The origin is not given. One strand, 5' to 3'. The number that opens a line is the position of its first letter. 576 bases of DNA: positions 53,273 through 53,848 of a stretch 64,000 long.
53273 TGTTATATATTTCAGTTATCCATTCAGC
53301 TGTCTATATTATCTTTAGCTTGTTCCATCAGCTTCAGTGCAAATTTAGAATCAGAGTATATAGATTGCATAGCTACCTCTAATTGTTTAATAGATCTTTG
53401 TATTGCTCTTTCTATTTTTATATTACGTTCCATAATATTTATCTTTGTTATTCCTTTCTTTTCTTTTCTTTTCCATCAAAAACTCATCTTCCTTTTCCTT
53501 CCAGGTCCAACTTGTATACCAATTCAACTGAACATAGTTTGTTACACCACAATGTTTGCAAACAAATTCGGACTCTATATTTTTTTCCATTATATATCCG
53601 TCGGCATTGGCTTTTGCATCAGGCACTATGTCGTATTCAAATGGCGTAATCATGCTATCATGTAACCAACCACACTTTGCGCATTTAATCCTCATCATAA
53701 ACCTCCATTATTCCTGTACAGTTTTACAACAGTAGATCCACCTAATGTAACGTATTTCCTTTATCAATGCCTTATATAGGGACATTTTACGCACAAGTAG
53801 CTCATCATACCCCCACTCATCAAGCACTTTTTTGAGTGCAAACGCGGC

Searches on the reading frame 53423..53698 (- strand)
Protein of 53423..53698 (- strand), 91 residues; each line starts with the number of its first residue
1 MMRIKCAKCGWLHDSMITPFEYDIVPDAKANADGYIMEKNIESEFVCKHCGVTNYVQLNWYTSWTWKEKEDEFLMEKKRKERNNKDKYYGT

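Call 8: search_protein_families(library=pfam, max_evalue=0.01, proteins=[window:53423-53698:-])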
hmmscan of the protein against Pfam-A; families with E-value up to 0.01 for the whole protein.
window:53423-53698:- (91 aa): 0 families

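Call 9: search_protein_families(library=phrogs, max_evalue=0.01, proteins=[window:53423-53698:-])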
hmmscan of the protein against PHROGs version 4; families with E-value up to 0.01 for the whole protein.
window:53423-53698:- (91 aa): 0 families

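Call 14: find_related_loci(query=window:53423-53698:-, collection=viral_contigs, flank=10000)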
Query window:53423-53698:- (91 aa) in viral_contigs; peptide patterns used: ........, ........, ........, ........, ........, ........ (x = any residue, [..] = any of these).
3 stretches matched a pattern, but none encodes a relative of the query by tblastn (E <= 1e-3).

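Call 16: find_encoding_contigs(protein=window:53423-53698:-, flank=10000, max_places=10)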
Protein window:53423-53698:- (91 aa): no gene with exactly this product is on record in the collection.

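Call 17: find_homologous_proteins(query=window:53423-53698:-, max_evalue=0.01)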
Query window:53423-53698:- (91 aa): 3 proteins with E <= 0.01 among 3 candidates.
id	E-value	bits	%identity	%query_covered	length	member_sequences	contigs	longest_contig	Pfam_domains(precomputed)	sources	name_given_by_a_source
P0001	2.9e-58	212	100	99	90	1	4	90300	-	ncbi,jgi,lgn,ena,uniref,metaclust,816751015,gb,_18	ncbi:hypothetical protein LCGC14_0805800 [marine sediment metagenome]|uniref:Uncharacterized protein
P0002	3.2e-33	131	78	76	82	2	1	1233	-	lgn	-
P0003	1.0e-30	123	84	68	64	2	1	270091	-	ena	-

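Call 18: find_encoding_contigs(protein=P0003, flank=10000, max_places=6)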
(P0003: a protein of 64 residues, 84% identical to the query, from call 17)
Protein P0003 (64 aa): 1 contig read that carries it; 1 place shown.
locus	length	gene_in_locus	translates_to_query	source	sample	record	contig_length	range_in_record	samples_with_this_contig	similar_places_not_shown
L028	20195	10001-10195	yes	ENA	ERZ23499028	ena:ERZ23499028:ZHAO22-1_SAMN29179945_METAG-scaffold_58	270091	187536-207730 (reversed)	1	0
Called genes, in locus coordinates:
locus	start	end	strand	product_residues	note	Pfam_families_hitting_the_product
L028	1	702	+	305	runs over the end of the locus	PF14395:COOH-NH2_lig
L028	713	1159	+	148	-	-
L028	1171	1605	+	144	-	PF06094:GGACT (weak)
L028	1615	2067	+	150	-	PF09832:DUF2059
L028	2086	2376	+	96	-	-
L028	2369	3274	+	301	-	-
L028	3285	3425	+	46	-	-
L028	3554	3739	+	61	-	-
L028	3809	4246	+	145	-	-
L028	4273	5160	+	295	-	PF01145:Band_7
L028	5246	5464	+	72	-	-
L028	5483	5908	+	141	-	-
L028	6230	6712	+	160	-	-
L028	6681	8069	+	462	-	PF01743:PolyA_pol, PF12627:PolyA_pol_RNAbd, PF01966:HD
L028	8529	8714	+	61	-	-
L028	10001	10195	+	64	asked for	-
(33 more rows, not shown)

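Call 19: find_encoding_contigs(protein=P0001, flank=10000, max_places=6)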
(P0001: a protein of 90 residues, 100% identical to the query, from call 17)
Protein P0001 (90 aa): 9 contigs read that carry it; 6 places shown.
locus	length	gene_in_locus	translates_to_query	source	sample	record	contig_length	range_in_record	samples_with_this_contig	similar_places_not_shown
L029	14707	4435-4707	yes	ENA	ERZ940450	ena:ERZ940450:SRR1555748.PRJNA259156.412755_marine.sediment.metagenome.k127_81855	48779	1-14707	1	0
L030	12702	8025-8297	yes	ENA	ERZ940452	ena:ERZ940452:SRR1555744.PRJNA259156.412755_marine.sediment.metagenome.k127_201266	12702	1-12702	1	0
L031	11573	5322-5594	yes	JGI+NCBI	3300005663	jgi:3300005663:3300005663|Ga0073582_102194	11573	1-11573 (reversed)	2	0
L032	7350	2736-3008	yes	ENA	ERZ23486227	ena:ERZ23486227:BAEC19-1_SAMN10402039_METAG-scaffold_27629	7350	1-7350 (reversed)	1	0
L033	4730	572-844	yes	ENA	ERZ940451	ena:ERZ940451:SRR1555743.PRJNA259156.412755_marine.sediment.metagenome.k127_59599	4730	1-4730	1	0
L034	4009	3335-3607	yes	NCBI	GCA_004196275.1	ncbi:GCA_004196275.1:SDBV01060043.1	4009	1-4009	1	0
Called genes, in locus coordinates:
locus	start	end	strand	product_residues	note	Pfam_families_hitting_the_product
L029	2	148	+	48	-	?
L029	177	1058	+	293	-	PF01145:Band_7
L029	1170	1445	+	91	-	-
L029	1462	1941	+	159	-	-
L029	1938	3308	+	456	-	PF01743:PolyA_pol, PF12627:PolyA_pol_RNAbd, PF01966:HD, PF13735:tRNA_NucTran2_2 (weak)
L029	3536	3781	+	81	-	-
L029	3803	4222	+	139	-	-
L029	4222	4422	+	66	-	-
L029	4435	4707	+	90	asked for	-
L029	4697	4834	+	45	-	-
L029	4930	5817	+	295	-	PF10127:RlaP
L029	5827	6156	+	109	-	-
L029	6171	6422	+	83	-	-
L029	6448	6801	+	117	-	-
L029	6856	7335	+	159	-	-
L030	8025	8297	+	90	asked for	-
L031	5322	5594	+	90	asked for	-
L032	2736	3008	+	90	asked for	-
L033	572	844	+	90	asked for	-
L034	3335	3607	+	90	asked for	-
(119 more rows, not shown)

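Call 20: find_encoding_contigs(protein=P0002, flank=10000, max_places=6)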
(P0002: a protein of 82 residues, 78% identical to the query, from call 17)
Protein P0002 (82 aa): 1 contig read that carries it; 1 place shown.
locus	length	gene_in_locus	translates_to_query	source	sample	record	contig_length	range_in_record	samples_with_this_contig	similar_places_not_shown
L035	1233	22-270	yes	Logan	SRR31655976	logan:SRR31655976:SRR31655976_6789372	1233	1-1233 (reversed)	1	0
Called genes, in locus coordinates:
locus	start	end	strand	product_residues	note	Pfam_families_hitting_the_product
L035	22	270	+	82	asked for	-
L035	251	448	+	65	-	-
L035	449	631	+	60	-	-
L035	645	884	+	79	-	-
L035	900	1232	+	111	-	?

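Call 50: search_protein_representatives(alignment_id=A4)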
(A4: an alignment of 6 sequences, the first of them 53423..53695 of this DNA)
Query: 6 sequences, 75 profile positions. Proteins with E-value up to 0.001 (for the whole library): 21; up to 1e-10: 16; up to 1e-30: 0. The best 21 are listed.
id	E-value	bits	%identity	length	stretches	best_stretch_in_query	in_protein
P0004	6.0e-28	112.6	-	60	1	1-61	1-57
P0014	5.3e-24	100.0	-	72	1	1-67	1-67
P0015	8.4e-21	89.7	-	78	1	1-72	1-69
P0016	1.4e-18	82.6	-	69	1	1-65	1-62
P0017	3.0e-18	81.6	-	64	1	1-61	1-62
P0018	1.5e-17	79.4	-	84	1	1-68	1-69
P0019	3.4e-16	75.0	-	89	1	1-67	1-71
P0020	5.7e-15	71.0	-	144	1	1-70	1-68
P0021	1.3e-14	69.9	-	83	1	1-68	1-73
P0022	4.1e-14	68.3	-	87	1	1-67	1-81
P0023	4.3e-13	65.0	-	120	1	1-66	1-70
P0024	6.4e-13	64.5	-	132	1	1-61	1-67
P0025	1.5e-12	63.3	-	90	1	1-66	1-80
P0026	7.6e-11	57.8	-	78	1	1-61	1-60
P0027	7.9e-11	57.8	-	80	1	1-69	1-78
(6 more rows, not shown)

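Call 56: search_solved_structures(query=A5, max_evalue=10)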
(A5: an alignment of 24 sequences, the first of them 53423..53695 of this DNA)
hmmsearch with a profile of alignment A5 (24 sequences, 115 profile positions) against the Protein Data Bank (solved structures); distinct sequences matched with E-value up to 10: 9.
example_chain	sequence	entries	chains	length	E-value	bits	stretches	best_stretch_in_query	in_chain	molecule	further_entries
2ee8_A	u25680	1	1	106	0.072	16.5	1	15-53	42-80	Protein odd-skipped-related 2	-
7tfs_A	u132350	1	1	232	0.13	15.7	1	4-21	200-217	Cytochrome c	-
7ppp_A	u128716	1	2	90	0.4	14.1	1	13-55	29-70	Zinc finger protein 276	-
5xog_M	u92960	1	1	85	1.5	12.2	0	37-63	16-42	Transcription elongation factor 1 homolog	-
8bvi_A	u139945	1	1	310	2.1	11.8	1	2-23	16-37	DREV methyltransferase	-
2qkd_A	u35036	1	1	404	2.6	11.5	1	41-57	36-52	Zinc finger protein ZPR1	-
6n8m_Y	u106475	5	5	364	3.2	11.2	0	28-97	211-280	Tyrosine-protein phosphatase YVH1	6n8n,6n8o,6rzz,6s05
8jh2_M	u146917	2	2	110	7.9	9.9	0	37-61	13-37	Transcription elongation factor 1 homolog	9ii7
6ir9_M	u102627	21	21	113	8.4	9.9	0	37-61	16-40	Transcription elongation factor 1 homolog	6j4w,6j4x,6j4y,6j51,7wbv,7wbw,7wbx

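Call 58: search_protein_families(library=pfam, alignment_id=A5, max_evalue=1)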
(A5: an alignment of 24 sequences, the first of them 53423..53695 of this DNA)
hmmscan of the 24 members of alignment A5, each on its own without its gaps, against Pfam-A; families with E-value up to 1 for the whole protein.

A. member 1, window:53423-53695:- (90 aa): 9 families
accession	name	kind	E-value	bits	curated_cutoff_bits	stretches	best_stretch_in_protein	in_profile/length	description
PF14353.12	CpXC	-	0.019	15.4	25.4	1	3-83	1-75/121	CpXC protein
PF13248.11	Zn_ribbon_3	-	0.019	14.9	27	0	3-13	3-14/26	zinc-ribbon domain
PF17848.7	Zn_ribbon_ACC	-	0.054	14.1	24.5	0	3-11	2-10/26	Acetyl-CoA carboxylase zinc finger domain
PF13824.12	zf-Mss51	-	0.087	13.5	27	0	41-56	12-27/55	Zinc-finger of mitochondrial splicing suppressor 51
PF23547.1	Zn_ribbon_FGT1_1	-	0.15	12.2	27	0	43-52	20-29/35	FORGETTER1 first zinc ribbon domain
PF10058.14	Zn_ribbon_10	-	0.17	12.1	24.2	1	36-53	37-54/54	ER junction formation factor lunapark, zinc ribbon finger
PF14803.11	Zn_ribbon_Nudix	-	0.18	12.2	25.6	0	44-54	23-33/34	Nudix N-terminal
PF24463.1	DUF7577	-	0.56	10.3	28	0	45-53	4-12/27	Domain of unknown function (DUF7577)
PF18073.7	Zn_ribbon_LapB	-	0.78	9.9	25.7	0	44-52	1-9/28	Rubredoxin metal binding domain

B. families by the number of members that match (of 24 scanned): 86 families (the first 25 are shown)
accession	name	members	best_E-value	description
PF14803.11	Zn_ribbon_Nudix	11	0.0035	Nudix N-terminal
PF13717.11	Zn_ribbon_4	11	0.0048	zinc-ribbon domain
PF13248.11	Zn_ribbon_3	11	0.0053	zinc-ribbon domain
PF14353.12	CpXC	11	0.0079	CpXC protein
PF08271.17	Zn_Ribbon_TF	10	0.00047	TFIIB zinc-binding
PF23547.1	Zn_ribbon_FGT1_1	9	0.0015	FORGETTER1 first zinc ribbon domain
PF21349.2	RUBY_RBDX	9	0.0039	Rubrerythrin, rubredoxin-like domain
PF23477.1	zf_Tbcl_2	8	0.016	Probable treble clef zinc finger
PF05129.18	Zn_ribbon_Elf1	7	0.00097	Transcription elongation factor Elf1 like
PF18073.7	Zn_ribbon_LapB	7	0.016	Rubredoxin metal binding domain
PF24463.1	DUF7577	7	0.033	Domain of unknown function (DUF7577)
PF13824.12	zf-Mss51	7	0.05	Zinc-finger of mitochondrial splicing suppressor 51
PF10058.14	Zn_ribbon_10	7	0.054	ER junction formation factor lunapark, zinc ribbon finger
PF23455.1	DUF7129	6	0.00098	Domain of unknown function (DUF7129)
PF07282.18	Cas12f1-like_TNB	6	0.0021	Cas12f1-like, TNB domain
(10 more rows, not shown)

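Call 61: predict_structure(alignment_id=A5)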
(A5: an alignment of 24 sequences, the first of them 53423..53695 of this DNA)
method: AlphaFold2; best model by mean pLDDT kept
length: 90 residues; sequences in the alignment: 24
mean_pLDDT: 88.9   pTM: 0.62
mean pLDDT of the five models: 88.9, 87.1, 86.6, 86.0, 84.5
residues with pLDDT >= 90: 57; 70-90: 28; 50-70: 4; < 50: 1
segments of 3 or more residues with pLDDT < 50: none
pLDDT, mean of each block of 10 residues (from residue 1): 97 95 87 82 98 96 81 92 73
secondary structure, 60 per line:
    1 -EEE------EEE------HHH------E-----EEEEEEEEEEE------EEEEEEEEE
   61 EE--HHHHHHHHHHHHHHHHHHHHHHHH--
elements in order: E2-4 E11-13 E35-45 E52-62 H65-88

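Call 64: fold_search(model_id=the predicted structure, library=pdb)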
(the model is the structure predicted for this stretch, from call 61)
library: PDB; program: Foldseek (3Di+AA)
matches with E <= 10: 485; with E <= 0.001: 0
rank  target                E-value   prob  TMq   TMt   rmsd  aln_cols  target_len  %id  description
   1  8d8j_Q                6.7e-01  0.41  0.27  0.18   4.8        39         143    5  Yeast mitochondrial small subunit assembly intermediate (State 1) (released 2022-12-21)
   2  5tcu_S8               8.5e-01  0.47  0.29  0.32   3.8        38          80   10  Methicillin sensitive Staphylococcus aureus 70S ribosome (released 2017-05-24)
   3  2qkd                  1.0e+00  0.47  0.36  0.11   3.4        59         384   19  Crystal structure of tandem ZPR1 domains (released 2007-08-07)
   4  7ooc_P                1.2e+00  0.33  0.28  0.30   3.3        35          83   11  Mycoplasma pneumoniae 30S subunit of ribosomes in chloramphenicol-treated cells (released 2022-05-25)
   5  9fia_BL               1.2e+00  0.28  0.26  0.24   4.5        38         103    3  SSU(body) structure derived from the SSU sample of the mitoribosome from T. gondii. (released 2024-12-11)
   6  8d8k_Q                1.4e+00  0.23  0.26  0.13   4.2        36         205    6  Yeast mitochondrial small subunit assembly intermediate (State 2) (released 2022-12-21)
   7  6yfb_AA               1.4e+00  0.18  0.24  0.14   2.8        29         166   14  Virus-like particle of bacteriophage AVE016 (released 2020-09-02)
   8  4v4n_BR               1.6e+00  0.23  0.27  0.22   5.8        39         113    8  Structure of the Methanococcus jannaschii ribosome-SecYEBeta channel complex (released 2014-07-09)
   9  3o52_B                1.6e+00  0.23  0.26  0.15   3.4        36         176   22  Structure of the E.coli GDP-mannose hydrolase (yffh) in complex with tartrate (released 2011-05-11)
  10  4ydz_B                1.7e+00  0.38  0.32  0.30   2.3        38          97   16  Stress-induced protein 1 from Caenorhabditis elegans (released 2015-06-10)
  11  2bbj_A                1.7e+00  0.35  0.32  0.10   4.1        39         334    8  Crystal structure of the CorA Mg2+ transporter (released 2005-12-13)
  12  4lf7_Q                1.7e+00  0.30  0.28  0.26   3.1        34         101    9  Crystal Structure of 30S ribosomal subunit from Thermus thermophilus (released 2014-07-02)
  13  7r81_V1               1.7e+00  0.28  0.30  0.19   8.4        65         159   15  Structure of the translating Neurospora crassa ribosome arrested by cycloheximide (released 2021-12-01)
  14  9dei_I                1.7e+00  0.14  0.27  0.16   8.8        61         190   20  Trypanosoma brucei mitochondrial RNA-editing catalytic complex 1, U-deletion (RECC1) (released 2026-01-21)
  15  7oyc_L2               1.8e+00  0.23  0.28  0.19   4.2        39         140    5  Cryo-EM structure of the Xenopus egg 80S ribosome (released 2022-07-20)
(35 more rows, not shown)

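Call 67: search_protein_families(library=padloc, max_evalue=0.01, proteins=[window:53423-53698:-])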
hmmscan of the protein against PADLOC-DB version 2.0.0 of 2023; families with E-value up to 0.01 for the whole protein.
window:53423-53698:- (91 aa): 0 families
